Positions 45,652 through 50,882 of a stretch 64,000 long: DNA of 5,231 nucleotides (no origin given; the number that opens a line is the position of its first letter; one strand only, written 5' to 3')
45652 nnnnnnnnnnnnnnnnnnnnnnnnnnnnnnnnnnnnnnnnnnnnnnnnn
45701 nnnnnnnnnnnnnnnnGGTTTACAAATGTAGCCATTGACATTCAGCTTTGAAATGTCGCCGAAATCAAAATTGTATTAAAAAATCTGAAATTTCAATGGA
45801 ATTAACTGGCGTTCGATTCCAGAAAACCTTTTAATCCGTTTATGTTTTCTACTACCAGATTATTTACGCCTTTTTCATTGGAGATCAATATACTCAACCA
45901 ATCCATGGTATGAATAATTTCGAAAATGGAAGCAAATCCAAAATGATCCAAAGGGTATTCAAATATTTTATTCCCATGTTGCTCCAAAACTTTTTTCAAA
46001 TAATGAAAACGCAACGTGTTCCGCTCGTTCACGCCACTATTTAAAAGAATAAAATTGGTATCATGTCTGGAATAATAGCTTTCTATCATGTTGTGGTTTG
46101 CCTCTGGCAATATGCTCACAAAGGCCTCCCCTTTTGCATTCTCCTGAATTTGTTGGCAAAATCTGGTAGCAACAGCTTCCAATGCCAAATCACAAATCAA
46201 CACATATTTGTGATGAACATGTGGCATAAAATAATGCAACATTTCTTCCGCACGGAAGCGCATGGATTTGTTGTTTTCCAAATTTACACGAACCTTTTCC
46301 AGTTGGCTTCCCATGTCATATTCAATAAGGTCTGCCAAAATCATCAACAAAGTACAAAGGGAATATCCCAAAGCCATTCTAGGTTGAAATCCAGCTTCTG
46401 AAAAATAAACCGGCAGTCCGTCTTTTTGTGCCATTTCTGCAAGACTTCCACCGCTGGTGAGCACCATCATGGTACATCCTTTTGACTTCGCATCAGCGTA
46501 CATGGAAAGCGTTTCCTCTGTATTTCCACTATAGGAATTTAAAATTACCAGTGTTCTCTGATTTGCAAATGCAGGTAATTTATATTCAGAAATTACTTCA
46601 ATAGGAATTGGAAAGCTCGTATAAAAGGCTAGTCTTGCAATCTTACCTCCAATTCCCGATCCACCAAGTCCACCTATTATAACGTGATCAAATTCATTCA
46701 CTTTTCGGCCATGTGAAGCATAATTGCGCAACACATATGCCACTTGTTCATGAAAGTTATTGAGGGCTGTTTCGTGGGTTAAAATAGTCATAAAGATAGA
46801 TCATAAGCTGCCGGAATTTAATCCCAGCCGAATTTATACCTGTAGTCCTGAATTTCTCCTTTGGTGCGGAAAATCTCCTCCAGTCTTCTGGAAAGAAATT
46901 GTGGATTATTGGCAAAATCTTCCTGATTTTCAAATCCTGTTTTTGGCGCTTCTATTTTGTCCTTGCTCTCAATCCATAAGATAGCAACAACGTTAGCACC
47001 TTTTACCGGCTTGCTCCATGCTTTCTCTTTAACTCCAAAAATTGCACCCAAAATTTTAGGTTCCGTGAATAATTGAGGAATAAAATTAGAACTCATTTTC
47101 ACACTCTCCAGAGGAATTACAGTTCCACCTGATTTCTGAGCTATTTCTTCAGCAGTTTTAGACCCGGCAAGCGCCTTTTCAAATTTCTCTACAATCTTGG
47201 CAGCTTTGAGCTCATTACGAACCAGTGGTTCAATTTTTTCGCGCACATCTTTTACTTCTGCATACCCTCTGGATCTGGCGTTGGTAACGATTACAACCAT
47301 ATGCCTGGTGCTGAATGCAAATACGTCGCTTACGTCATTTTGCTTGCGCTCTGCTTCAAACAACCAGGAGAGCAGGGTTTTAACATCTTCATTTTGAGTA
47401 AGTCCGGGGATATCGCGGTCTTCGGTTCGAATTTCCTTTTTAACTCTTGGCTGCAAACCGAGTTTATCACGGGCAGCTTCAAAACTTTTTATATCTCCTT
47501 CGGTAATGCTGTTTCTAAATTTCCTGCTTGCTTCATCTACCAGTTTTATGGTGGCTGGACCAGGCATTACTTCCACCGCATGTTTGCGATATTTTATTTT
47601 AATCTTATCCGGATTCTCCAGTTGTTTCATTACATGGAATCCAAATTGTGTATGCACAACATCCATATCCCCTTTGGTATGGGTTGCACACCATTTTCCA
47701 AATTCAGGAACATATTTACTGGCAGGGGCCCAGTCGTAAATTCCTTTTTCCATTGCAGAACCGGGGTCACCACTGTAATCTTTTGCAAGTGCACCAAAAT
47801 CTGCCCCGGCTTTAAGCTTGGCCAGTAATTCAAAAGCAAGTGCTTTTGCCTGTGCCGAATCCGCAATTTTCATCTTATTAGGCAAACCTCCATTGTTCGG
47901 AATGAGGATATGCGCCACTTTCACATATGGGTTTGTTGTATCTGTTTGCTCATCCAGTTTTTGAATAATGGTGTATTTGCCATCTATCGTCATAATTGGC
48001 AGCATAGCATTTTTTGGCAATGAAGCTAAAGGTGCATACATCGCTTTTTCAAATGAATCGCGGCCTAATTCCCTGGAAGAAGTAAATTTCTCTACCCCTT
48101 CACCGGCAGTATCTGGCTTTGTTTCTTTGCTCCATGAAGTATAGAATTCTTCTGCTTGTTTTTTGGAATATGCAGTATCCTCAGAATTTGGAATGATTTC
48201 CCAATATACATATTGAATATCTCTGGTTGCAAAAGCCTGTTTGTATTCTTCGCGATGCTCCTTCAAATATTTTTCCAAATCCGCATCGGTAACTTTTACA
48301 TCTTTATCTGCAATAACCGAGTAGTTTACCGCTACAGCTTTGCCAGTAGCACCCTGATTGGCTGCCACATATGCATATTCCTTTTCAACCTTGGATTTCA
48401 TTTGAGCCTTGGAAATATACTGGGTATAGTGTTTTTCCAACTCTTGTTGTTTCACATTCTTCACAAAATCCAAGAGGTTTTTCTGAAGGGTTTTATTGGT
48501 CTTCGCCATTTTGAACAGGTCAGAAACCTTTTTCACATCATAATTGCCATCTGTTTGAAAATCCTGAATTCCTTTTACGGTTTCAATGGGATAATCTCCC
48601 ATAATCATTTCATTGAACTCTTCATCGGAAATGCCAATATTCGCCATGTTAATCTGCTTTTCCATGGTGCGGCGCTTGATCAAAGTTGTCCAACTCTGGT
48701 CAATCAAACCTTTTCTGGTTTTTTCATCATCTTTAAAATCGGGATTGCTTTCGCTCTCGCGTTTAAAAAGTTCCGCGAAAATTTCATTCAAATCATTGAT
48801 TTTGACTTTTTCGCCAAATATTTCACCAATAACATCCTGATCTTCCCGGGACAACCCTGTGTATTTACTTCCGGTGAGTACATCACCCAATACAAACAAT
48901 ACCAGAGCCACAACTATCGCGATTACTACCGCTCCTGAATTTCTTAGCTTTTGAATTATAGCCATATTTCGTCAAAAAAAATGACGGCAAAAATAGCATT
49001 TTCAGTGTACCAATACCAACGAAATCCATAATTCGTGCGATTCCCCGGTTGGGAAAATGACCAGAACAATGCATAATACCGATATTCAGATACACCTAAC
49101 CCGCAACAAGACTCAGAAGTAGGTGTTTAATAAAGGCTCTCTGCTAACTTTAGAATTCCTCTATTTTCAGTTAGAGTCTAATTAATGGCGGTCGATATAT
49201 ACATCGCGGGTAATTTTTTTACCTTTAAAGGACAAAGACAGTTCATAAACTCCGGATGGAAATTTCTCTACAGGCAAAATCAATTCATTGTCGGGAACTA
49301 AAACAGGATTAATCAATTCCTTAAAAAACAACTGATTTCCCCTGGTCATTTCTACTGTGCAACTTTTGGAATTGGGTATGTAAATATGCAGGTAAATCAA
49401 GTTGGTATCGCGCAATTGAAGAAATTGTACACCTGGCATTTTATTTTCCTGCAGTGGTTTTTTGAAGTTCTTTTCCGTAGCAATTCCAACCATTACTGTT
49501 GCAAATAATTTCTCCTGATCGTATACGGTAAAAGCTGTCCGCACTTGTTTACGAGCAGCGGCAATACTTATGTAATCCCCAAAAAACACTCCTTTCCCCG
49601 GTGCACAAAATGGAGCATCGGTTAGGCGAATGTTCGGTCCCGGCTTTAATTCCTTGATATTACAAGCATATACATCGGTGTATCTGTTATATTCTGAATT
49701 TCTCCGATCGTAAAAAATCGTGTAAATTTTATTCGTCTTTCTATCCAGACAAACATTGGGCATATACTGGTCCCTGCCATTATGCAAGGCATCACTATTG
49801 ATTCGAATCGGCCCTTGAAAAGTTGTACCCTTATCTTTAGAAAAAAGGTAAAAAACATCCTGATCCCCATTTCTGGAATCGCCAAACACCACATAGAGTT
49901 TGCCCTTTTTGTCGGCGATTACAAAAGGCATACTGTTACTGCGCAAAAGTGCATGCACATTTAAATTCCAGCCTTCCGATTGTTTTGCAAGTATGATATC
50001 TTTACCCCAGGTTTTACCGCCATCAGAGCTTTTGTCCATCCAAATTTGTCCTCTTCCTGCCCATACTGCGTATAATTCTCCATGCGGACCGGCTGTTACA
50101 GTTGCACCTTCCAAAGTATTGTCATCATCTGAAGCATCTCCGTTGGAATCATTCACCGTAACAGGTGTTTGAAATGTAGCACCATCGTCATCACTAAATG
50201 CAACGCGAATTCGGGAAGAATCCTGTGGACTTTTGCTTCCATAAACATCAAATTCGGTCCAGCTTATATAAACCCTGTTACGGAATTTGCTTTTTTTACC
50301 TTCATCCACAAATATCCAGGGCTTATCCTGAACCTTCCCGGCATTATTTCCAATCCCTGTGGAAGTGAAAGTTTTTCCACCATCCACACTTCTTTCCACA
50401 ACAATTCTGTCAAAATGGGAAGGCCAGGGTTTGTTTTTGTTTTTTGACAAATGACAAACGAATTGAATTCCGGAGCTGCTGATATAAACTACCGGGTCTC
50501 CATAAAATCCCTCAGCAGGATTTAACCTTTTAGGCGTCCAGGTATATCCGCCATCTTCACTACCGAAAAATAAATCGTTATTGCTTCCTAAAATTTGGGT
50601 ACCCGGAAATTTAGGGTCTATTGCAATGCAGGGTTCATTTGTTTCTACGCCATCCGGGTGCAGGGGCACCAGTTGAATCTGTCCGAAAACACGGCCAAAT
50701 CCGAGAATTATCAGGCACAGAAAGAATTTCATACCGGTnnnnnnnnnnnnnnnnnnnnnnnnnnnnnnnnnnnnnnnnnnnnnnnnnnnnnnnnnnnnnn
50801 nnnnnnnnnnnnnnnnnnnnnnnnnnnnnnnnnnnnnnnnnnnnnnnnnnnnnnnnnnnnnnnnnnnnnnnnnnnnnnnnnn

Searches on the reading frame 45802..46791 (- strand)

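Call 44: search_protein_families(library=pfam, proteins=[window:45802-46791:-], max_evalue=0.00001)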
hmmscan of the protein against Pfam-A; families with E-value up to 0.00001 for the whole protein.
window:45802-46791:- (329 aa): 1 family
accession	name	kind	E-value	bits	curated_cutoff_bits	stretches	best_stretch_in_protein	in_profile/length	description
PF10432.14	bact-PGI_C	-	2.2e-20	73.5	24.5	1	202-322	23-149/151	Bacterial phospho-glucose isomerase C-terminal SIS domain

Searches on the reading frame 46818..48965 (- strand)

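Call 44: search_protein_families(library=pfam, proteins=[window:46818-48965:-], max_evalue=0.00001)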
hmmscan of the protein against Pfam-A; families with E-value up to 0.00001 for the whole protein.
window:46818-48965:- (715 aa): 5 families
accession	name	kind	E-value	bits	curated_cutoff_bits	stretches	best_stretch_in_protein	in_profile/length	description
PF13616.12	Rotamase_3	-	1.8e-22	80.5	22.5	1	334-450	3-114/116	PPIC-type PPIASE domain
PF13623.11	SurA_N_2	-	6.2e-19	68.7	28.5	1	4-148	1-142/145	SurA-like N-terminal domain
PF00639.27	Rotamase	-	4.7e-15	56.8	21.7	1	352-447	1-94/97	PPIC-type PPIASE domain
PF13145.12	Rotamase_2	-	2.5e-11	44.9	27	0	587-670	34-110/121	PPIC-type PPIASE domain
PF13624.11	SurA_N_3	-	9.1e-09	35.8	27.2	1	4-146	5-133/162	SurA-like N-terminal domain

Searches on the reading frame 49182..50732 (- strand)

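Call 44: search_protein_families(library=pfam, proteins=[window:49182-50732:-], max_evalue=0.00001)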
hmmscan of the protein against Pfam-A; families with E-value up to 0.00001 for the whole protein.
window:49182-50732:- (516 aa): 1 family
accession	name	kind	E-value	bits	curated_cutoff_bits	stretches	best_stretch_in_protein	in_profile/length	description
PF13088.12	BNR_2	-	7e-10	39.1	31.4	0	56-252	85-258/277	BNR repeat-like domain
